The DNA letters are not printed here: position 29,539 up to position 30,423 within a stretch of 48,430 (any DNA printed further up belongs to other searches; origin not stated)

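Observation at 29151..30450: AT-rich moron encoding an HxE...PCxxC (deaminase-fold-like) protein plus a GNAT acetyltransferase, convergent with pL transcription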

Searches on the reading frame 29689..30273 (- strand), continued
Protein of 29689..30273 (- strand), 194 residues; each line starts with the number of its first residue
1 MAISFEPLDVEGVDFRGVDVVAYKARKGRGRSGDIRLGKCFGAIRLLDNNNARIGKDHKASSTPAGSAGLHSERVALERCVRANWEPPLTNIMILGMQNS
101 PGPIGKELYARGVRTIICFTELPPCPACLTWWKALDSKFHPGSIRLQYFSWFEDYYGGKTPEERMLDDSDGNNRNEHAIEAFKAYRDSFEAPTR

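Call 43: fold_search(model_id=the predicted structure, library=pdb)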
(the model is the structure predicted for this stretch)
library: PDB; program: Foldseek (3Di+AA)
matches with E <= 10: 428; with E <= 0.001: 1
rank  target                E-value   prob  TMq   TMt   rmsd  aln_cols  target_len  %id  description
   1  3vow_A                4.5e-04  1.00  0.36  0.37   4.7       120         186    8  Crystal Structure of the Human APOBEC3C having HIV-1 Vif-binding Interface (released 2012-10-03)
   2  5w45_A                1.1e-03  0.99  0.35  0.37   5.2       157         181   11  Crystal structure of APOBEC3H (released 2018-03-14)
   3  5xko_A                1.9e-03  0.87  0.33  0.37   9.2       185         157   14  Crystal structure of native Msmeg3575 deaminase from Mycobacterium smegmatis (released 2017-08-09)
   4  8fvi_A                2.6e-03  0.92  0.31  0.33   6.0       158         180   10  Human APOBEC3H bound to HIV-1 Vif in complex with CBF-beta, ELOB, ELOC, and CUL5 (released 2023-09-06)
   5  2fr5_B                2.8e-03  0.93  0.27  0.35   4.9       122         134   16  Crystal Structure of Mouse Cytidine Deaminase Complexed with Tetrahydrouridine (released 2006-07-11)
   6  5w3v_D                2.8e-03  0.47  0.26  0.27  14.4       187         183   11  Crystal Structure of macaque APOBEC3H in complex with RNA (released 2017-10-25)
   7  7uu5_A                3.2e-03  0.99  0.41  0.23   8.8       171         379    9  Crystal structure of APOBEC3G complex with 5'-Overhang dsRNA (released 2023-01-11)
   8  5hx4_A                3.6e-03  0.93  0.34  0.36   8.6       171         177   12  Zinc-Free APOBEC3F Catalytic Domain Crystal Structure (released 2016-05-18)
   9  2fr5_A                4.1e-03  0.93  0.29  0.38   4.5       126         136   16  Crystal Structure of Mouse Cytidine Deaminase Complexed with Tetrahydrouridine (released 2006-07-11)
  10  5k83_B                4.4e-03  0.99  0.42  0.44   6.7       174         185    8  Crystal Structure of a Primate APOBEC3G N-Domain, in Complex with ssDNA (released 2016-08-10)
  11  5k83_F                4.7e-03  0.98  0.41  0.42   7.7       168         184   10  Crystal Structure of a Primate APOBEC3G N-Domain, in Complex with ssDNA (released 2016-08-10)
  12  8cx1_F                4.7e-03  0.96  0.37  0.21   9.4       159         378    8  Cryo-EM structure of human APOBEC3G/HIV-1 Vif/CBFbeta/ELOB/ELOC dimeric complex in State 1 (released 2023-02-15)
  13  1zab_A                4.7e-03  0.94  0.31  0.40   4.5       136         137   13  Crystal Structure of Mouse Cytidine Deaminase Complexed with 3-Deazauridine (released 2006-04-11)
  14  2fr6_B                4.7e-03  0.89  0.27  0.35   6.1       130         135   15  Crystal Structure of Mouse Cytidine Deaminase Complexed with Cytidine (released 2006-07-11)
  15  1zab_B                4.7e-03  0.87  0.27  0.36   6.9       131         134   16  Crystal Structure of Mouse Cytidine Deaminase Complexed with 3-Deazauridine (released 2006-04-11)
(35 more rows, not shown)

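Call 45: find_related_loci(query=A4, collection=genome_contigs, flank=5000)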
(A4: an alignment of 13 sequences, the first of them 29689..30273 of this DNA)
Query A4 (194 aa) in genome_contigs; peptide patterns used: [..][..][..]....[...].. (x = any residue, [..] = any of these).
19 stretches matched a pattern; 2 encode a relative of the query (tblastn E <= 1e-3); 2 distinct loci.
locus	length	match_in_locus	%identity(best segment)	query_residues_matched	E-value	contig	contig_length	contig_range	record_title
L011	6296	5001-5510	53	21-189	7e-58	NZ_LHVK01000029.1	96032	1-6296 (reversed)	Pseudomonas corrugata strain DSM 7228 PREFIX_contig_29, whole genome shotgun sequence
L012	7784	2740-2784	80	115-129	6e-5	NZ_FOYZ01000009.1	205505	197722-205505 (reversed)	Anaeromicropila populeti strain 743A, whole genome shotgun sequence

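Call 48: fold_search(model_id=the predicted structure, library=viral)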
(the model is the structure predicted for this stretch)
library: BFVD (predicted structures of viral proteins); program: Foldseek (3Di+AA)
matches with E <= 10: 776; with E <= 0.001: 0
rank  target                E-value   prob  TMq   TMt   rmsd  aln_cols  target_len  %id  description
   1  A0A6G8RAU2            6.1e-03  0.51  0.29  0.19  11.5       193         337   13  CMP/dCMP-type deaminase domain-containing protein [Salmonella phage rivia]
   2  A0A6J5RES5            6.9e-03  0.96  0.34  0.41   4.4       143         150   13  RadC DNA repair proteins [uncultured Caudovirales phage]
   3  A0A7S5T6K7            8.4e-03  0.51  0.31  0.31  11.4       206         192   12  (no name in the UniProt tables at hand)
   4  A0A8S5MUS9            1.7e-02  0.47  0.32  0.16  11.9       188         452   16  MPN domain-containing protein [Siphoviridae sp. ctutT7]
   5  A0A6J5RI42            2.1e-02  0.51  0.33  0.36  12.6       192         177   12  RadC DNA repair proteins [uncultured Caudovirales phage]
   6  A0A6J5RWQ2            2.2e-02  0.63  0.33  0.39   8.3       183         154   14  RadC DNA repair proteins [uncultured Caudovirales phage]
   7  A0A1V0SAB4            6.3e-02  0.35  0.36  0.38  11.4       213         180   12  CMP/dCMP-type deaminase domain-containing protein [Catovirus CTV1]
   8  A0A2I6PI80            6.8e-02  0.25  0.31  0.21  11.2       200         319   12  dCMP deaminase [Pseudomonas phage PMBT14]
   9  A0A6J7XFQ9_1          8.2e-02  0.80  0.33  0.06   3.9       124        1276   10  RadC-like JAB domain containing protein [uncultured Caudovirales phage]
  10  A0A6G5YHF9            8.2e-02  0.18  0.24  0.29   6.5       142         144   11  (no name in the UniProt tables at hand)
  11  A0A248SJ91            1.0e-01  0.09  0.22  0.18  12.7       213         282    8  (no name in the UniProt tables at hand)
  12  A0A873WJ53            1.1e-01  0.30  0.23  0.37   7.0        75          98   15  (no name in the UniProt tables at hand)
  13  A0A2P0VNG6            1.2e-01  0.11  0.20  0.17  12.8       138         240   10  Uncharacterized protein [Tetraselmis virus 1]
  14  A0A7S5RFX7            1.8e-01  0.12  0.23  0.16  10.8       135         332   13  (no name in the UniProt tables at hand)
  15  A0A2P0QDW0            2.5e-01  0.14  0.16  0.21   9.4        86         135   16  Uncharacterized protein [Salmonella phage BSP101]
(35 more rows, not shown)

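Call 49: find_related_loci(query=A4, collection=viral_contigs, flank=5000)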
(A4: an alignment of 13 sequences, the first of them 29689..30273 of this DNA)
Query A4 (194 aa) in viral_contigs; peptide patterns used: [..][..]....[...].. (x = any residue, [..] = any of these).
50 stretches matched a pattern; 32 encode a relative of the query (tblastn E <= 1e-3); 32 distinct loci.
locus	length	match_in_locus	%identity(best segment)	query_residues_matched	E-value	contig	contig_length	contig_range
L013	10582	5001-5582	100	1-194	7e-133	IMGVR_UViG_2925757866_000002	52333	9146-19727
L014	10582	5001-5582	100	1-194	7e-133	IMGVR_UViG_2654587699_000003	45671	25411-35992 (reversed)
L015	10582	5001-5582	100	1-194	7e-133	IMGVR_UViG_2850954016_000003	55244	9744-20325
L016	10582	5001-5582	99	1-194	8e-133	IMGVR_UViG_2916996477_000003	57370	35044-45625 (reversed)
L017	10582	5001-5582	99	1-194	2e-132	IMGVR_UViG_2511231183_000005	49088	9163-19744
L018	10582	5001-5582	99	1-194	2e-132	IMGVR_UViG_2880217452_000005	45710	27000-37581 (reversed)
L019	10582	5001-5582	99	1-194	6e-132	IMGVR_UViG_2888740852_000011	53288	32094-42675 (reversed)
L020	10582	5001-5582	98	1-194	1e-131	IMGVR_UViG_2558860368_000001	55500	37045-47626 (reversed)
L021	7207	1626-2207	99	1-194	1e-131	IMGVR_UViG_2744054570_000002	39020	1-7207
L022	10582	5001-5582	99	1-194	1e-131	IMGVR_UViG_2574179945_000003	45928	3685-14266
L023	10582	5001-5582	99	1-194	1e-131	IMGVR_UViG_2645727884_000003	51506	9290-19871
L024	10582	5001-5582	98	1-194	4e-131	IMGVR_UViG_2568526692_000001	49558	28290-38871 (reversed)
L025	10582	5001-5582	98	1-194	2e-130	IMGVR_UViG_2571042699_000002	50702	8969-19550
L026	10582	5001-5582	98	1-194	2e-130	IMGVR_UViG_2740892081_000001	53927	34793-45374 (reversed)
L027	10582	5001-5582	98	1-194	2e-130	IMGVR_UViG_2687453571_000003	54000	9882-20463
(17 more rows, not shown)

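Call 51: search_protein_families(library=pfam, proteins=[P0006, P0008, P0009, P0011, P0012, P0013, P0014, P0016, P0018, P0020], max_evalue=0.5)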
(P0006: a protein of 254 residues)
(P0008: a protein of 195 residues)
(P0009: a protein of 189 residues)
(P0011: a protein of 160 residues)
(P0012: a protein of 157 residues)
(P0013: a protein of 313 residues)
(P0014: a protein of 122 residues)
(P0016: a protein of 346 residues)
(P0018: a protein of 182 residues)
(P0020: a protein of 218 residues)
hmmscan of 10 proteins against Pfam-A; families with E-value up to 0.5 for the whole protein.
P0006 (254 aa): 0 families

P0008 (195 aa): 0 families

P0009 (189 aa): 1 family
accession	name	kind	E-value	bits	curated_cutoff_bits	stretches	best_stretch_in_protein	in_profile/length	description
PF23616.1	Ig_GEX2_N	-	0.27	11.8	27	1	129-164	5-39/105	GEX2 N-terminal Ig-like domain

P0011 (160 aa): 3 families
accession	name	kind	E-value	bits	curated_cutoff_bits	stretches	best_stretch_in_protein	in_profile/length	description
PF00383.29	dCMP_cyt_deam_1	-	0.00082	19.7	25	1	51-127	42-99/102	Cytidine and deoxycytidylate deaminase zinc-binding region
PF08210.17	APOBEC_N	-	0.029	14.8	25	1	93-156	60-123/170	APOBEC-like N-terminal domain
PF05240.20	APOBEC_C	-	0.16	12.5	23.6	0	120-156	26-62/78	APOBEC-like C-terminal domain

P0012 (157 aa): 4 families
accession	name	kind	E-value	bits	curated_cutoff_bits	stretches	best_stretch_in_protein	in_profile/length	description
PF00383.29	dCMP_cyt_deam_1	-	0.0014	18.9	25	1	49-117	41-92/102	Cytidine and deoxycytidylate deaminase zinc-binding region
PF14755.11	Nsp2_AV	-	0.0099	16.6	20.8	1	8-57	30-80/148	Nsp2, transmembrane domain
PF14440.12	XOO_2897-deam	-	0.012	16.1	27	1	35-119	6-73/101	Xanthomonas XOO_2897-like deaminase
PF14427.12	Pput2613-deam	-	0.16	12.2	25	0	104-146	72-117/118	Pput_2613-like deaminase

P0013 (313 aa): 3 families
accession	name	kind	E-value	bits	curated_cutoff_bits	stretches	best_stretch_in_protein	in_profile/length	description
PF13699.11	eCIS_core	-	3.2e-26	91.7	22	1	18-91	1-78/79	eCIS core domain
PF00383.29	dCMP_cyt_deam_1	-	0.032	14.5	25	1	209-270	47-90/102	Cytidine and deoxycytidylate deaminase zinc-binding region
PF14440.12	XOO_2897-deam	-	0.056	14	27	0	214-286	28-81/101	Xanthomonas XOO_2897-like deaminase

P0014 (122 aa): 2 families
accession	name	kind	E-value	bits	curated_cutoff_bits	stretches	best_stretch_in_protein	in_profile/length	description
PF00383.29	dCMP_cyt_deam_1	-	0.0028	18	25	1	17-87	46-97/102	Cytidine and deoxycytidylate deaminase zinc-binding region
PF14424.12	Toxin-deaminase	-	0.056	14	29.6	1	61-82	109-130/146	The BURPS668_1122 family of deaminases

P0016 (346 aa): 2 families
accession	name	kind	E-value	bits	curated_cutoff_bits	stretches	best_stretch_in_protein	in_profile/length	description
PF00383.29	dCMP_cyt_deam_1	-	0.003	17.9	25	1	217-305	34-92/102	Cytidine and deoxycytidylate deaminase zinc-binding region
PF14440.12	XOO_2897-deam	-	0.27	11.8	27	0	249-309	30-75/101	Xanthomonas XOO_2897-like deaminase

P0018 (182 aa): 2 families
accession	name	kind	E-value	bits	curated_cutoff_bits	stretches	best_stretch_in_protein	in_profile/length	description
PF14440.12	XOO_2897-deam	-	0.011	16.2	27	1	83-154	29-82/101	Xanthomonas XOO_2897-like deaminase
PF00383.29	dCMP_cyt_deam_1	-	0.18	12.1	25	0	81-143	51-93/102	Cytidine and deoxycytidylate deaminase zinc-binding region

P0020 (218 aa): 2 families
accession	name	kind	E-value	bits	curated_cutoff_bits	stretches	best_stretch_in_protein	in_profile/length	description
PF00383.29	dCMP_cyt_deam_1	-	0.0018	18.6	25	1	93-175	40-92/102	Cytidine and deoxycytidylate deaminase zinc-binding region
PF13302.13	Acetyltransf_3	-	0.082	14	25.4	1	51-110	17-73/138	Acetyltransferase (GNAT) domain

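Call 64: find_encoding_contigs(protein=P0009, flank=6000, max_places=2)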
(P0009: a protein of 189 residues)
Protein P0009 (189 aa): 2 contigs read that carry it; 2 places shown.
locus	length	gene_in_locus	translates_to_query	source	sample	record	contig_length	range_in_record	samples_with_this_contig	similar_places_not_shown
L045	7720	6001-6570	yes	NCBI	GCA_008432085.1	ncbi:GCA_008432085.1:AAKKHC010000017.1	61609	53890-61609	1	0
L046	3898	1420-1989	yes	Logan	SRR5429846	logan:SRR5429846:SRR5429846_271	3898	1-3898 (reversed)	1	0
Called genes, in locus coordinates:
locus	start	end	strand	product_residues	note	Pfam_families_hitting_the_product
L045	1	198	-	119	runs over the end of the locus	-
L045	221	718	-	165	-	-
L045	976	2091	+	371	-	-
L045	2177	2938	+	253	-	PF00929:RNase_T, PF16473:Rv2179c-like (faint)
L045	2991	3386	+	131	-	-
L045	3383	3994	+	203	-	PF11140:DUF2913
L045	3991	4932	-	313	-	PF04754:Transposase_31, PF27070:HTH_Rpn_C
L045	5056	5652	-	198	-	PF00239:Resolvase, PF02796:HTH_7, PF13936:HTH_38 (faint), PF13384:HTH_23 (weak), PF13518:HTH_28 (weak)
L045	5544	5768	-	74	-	-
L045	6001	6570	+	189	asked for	-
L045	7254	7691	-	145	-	PF00293:NUDIX (weak)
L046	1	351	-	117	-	?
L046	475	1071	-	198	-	PF00239:Resolvase, PF02796:HTH_7, PF13936:HTH_38 (faint), PF13384:HTH_23 (weak), PF13518:HTH_28 (weak)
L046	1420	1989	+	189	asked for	-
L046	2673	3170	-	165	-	PF00293:NUDIX (weak)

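Call 65: find_encoding_contigs(protein=P0012, flank=6000, max_places=3)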
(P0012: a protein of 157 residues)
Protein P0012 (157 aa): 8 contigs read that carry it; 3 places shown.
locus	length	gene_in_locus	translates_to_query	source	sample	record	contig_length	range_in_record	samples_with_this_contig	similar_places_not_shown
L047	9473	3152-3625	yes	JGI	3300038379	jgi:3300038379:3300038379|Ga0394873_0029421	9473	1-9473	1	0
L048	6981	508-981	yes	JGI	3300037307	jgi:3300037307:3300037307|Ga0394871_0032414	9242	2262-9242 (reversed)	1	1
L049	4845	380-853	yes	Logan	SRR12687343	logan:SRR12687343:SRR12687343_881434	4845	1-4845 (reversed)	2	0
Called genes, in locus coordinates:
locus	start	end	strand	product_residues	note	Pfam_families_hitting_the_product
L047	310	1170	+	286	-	PF00565:SNase (faint)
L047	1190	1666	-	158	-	-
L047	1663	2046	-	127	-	PF04352:ProQ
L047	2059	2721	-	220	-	PF05685:Uma2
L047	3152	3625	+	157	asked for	-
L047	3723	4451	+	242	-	-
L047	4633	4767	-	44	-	-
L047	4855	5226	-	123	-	PF11848:DUF3368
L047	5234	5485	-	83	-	PF03683:UPF0175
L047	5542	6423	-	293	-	PF02195:ParB_N, PF17762:HTH_ParB, PF23552:ParB_C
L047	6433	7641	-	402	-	PF00376:MerR (weak), PF01656:CbiA, PF02374:ArsA_ATPase (weak), PF09140:MipZ (faint), PF13614:AAA_31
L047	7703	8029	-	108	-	-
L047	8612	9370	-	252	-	-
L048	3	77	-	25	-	?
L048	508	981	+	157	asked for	-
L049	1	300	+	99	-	?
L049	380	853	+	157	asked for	-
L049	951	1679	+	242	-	-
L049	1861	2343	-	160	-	PF11848:DUF3368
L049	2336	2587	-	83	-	PF03683:UPF0175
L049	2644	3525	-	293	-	PF02195:ParB_N, PF17762:HTH_ParB, PF23552:ParB_C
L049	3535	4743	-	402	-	PF00376:MerR (weak), PF01656:CbiA, PF02374:ArsA_ATPase (weak), PF09140:MipZ (faint), PF13614:AAA_31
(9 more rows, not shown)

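Call 66: find_encoding_contigs(protein=P0016, flank=6000, max_places=3)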
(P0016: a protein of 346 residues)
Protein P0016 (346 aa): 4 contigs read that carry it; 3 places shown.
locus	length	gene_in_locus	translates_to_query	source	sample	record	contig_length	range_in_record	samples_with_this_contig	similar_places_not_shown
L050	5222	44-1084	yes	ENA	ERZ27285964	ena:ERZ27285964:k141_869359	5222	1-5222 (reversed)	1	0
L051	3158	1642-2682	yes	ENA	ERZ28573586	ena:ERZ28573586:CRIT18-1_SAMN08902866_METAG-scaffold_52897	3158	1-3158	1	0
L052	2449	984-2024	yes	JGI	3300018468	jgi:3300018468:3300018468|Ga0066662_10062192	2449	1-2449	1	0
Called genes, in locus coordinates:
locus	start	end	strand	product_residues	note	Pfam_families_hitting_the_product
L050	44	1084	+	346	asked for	-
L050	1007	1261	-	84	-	-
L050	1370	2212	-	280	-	PF01844:HNH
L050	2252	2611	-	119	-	PF08388:GIIM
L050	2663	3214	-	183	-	-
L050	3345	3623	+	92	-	PF02604:PhdYeFM_antitox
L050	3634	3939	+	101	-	PF05016:ParE_toxin (weak)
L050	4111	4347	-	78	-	-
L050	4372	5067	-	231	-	PF04184:ST7, PF14559:TPR_19 (faint)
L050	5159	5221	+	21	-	?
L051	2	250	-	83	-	?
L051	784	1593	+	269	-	-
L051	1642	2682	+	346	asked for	-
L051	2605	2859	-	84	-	-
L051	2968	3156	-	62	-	?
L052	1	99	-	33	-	?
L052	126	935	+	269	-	-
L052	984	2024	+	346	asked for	-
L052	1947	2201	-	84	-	-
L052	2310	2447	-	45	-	?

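Call 67: search_protein_families(library=pfam, proteins=[L047:3723-4451:+, L006:759-1277:+, L052:126-935:+, L003:4960-5115:+, L003:5173-6246:+, L003:3828-4058:-, L005:1311-1835:-], max_evalue=0.1)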
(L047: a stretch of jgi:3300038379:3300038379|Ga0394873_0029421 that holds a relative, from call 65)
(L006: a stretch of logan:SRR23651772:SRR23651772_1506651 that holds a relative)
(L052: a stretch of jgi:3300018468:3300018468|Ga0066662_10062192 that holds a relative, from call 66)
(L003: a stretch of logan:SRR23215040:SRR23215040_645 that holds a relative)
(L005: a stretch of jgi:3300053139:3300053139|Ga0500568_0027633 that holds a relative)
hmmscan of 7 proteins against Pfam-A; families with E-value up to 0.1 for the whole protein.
L047:3723-4451:+ (242 aa): 1 family
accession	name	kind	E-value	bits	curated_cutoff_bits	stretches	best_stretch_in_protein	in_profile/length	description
PF18608.7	XAF1_C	-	0.088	12.8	25.8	0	117-132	18-33/54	XIAP-associated factor 1 C-terminal domain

L006:759-1277:+ (172 aa): 1 family
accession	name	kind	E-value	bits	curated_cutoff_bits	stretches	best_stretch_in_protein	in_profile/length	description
PF10399.14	UCR_Fe-S_N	-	0.034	14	24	1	61-86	15-40/41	Ubiquitinol-cytochrome C reductase Fe-S subunit TAT signal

L052:126-935:+ (269 aa): 0 families

L003:4960-5115:+ (51 aa): 0 families

L003:5173-6246:+ (357 aa): 0 families

L003:3828-4058:- (76 aa): 5 families
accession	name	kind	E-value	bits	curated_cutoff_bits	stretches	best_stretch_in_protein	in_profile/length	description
PF09297.16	Zn_ribbon_NUD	-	0.02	15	24.8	1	18-37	11-29/32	NADH pyrophosphatase zinc ribbon domain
PF10013.15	DUF2256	-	0.051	14.2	25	0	4-36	5-38/40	Uncharacterized protein conserved in bacteria (DUF2256)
PF12309.13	KBP_C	-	0.052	13.3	29.5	1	11-45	53-87/361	KIF-1 binding protein C terminal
PF05766.18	NinG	-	0.072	13.4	25.4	1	1-59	1-58/193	Bacteriophage Lambda NinG protein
PF02825.26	WWE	-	0.093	13.6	21.1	0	24-68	9-52/67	WWE domain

L005:1311-1835:- (174 aa): 8 families
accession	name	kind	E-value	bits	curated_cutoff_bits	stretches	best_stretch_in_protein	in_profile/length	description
PF00583.31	Acetyltransf_1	-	7.6e-16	58.9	20.7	1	49-141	31-115/116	Acetyltransferase (GNAT) family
PF13508.13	Acetyltransf_7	-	9.5e-10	39.2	27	1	51-141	3-81/84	Acetyltransferase (GNAT) domain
PF13673.13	Acetyltransf_10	-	5.7e-07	30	23.6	1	82-141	48-106/128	Acetyltransferase (GNAT) domain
PF24553.2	Rv0428c_C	-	3.3e-05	24.1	27.2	1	48-142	121-215/224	Probable histone acetyltransferase Rv0428c C-terminal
PF13420.13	Acetyltransf_4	-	0.003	18.1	24.3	1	80-141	71-133/155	Acetyltransferase (GNAT) domain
PF08445.16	FR47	-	0.006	17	22.1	1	87-145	23-80/86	FR47-like protein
PF14542.12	Acetyltransf_CG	-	0.036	14.6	30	1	84-119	23-58/80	GCN5-related N-acetyl-transferase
PF21926.2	FeeM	-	0.041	14.1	27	1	75-151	70-145/158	N-acyl amino acid synthase FeeM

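Call 73: search_dna_similar(query=window:29689-30273:-, collection=phages, mode=protein, max_evalue=0.001, max_rows=30)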
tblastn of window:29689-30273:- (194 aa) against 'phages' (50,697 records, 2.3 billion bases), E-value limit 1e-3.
Records with a match: 2; places in all: 2; records where one place covers at least 80% of the query: 2.
Best place of each record, by identity: 95-99% 2.
By first word of the organism name: Pseudomonas 2.
By host as written in the record: Pseudomonas aeruginosa 1; Pseudomonas aeruginosa PACL 1.
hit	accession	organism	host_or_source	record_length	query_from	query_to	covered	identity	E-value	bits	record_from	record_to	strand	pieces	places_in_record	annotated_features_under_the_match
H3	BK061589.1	Pseudomonas phage vB_PaeS-D14P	Pseudomonas aeruginosa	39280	1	194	100%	97.9%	7e-127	398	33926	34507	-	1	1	hypothetical protein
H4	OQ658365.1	Pseudomonas phage sp.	Pseudomonas aeruginosa PACL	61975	1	194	100%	96.9%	9e-126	395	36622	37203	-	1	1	acetyltransferase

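Call 74: search_dna_similar(query=window:29689-30273:-, collection=plasmids, mode=protein, max_evalue=0.001, max_rows=20)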
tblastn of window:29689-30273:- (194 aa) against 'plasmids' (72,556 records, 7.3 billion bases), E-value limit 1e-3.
No match.

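Call 79: search_protein_families(library=padloc, proteins=[L047:3723-4451:+, L006:759-1277:+], max_evalue=0.01)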
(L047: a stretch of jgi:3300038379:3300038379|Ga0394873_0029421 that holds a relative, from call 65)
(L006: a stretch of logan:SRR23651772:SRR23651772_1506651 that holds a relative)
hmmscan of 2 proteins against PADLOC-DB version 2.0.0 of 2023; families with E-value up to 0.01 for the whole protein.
L047:3723-4451:+ (242 aa): 0 families

L006:759-1277:+ (172 aa): 0 families

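Call 90: find_homologous_proteins(query=A4, max_evalue=10)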
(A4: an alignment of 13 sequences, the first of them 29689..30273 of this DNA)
Query A4 (13 sequences) (194 aa, profile of the alignment): 10 proteins with E <= 10 among 5905 candidates.
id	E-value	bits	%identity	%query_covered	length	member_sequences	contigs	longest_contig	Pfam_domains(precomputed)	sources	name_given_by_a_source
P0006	6.3e-53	197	53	88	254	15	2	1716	-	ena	-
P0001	1.3e-51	193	98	100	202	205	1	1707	-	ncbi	ncbi:acetyltransferase, partial [Pseudomonas aeruginosa]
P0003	9.0e-51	190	75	100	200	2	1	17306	-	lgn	-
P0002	4.2e-48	182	97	82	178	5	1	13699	-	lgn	-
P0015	5.9e-47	178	27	58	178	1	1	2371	-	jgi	jgi:hypothetical protein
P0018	3.3e-41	159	31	57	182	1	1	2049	-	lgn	-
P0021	3.5e-26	110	97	53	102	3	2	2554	-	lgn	-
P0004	5.2e-17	81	99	52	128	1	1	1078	-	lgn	-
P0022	5.0e-12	64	97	40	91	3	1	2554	-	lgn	-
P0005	2.6e-4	39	98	33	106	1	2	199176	-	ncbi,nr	ncbi:hypothetical protein N1E27_30075, partial [Pseudomonas aeruginosa]|nr:hypothetical protein [Pse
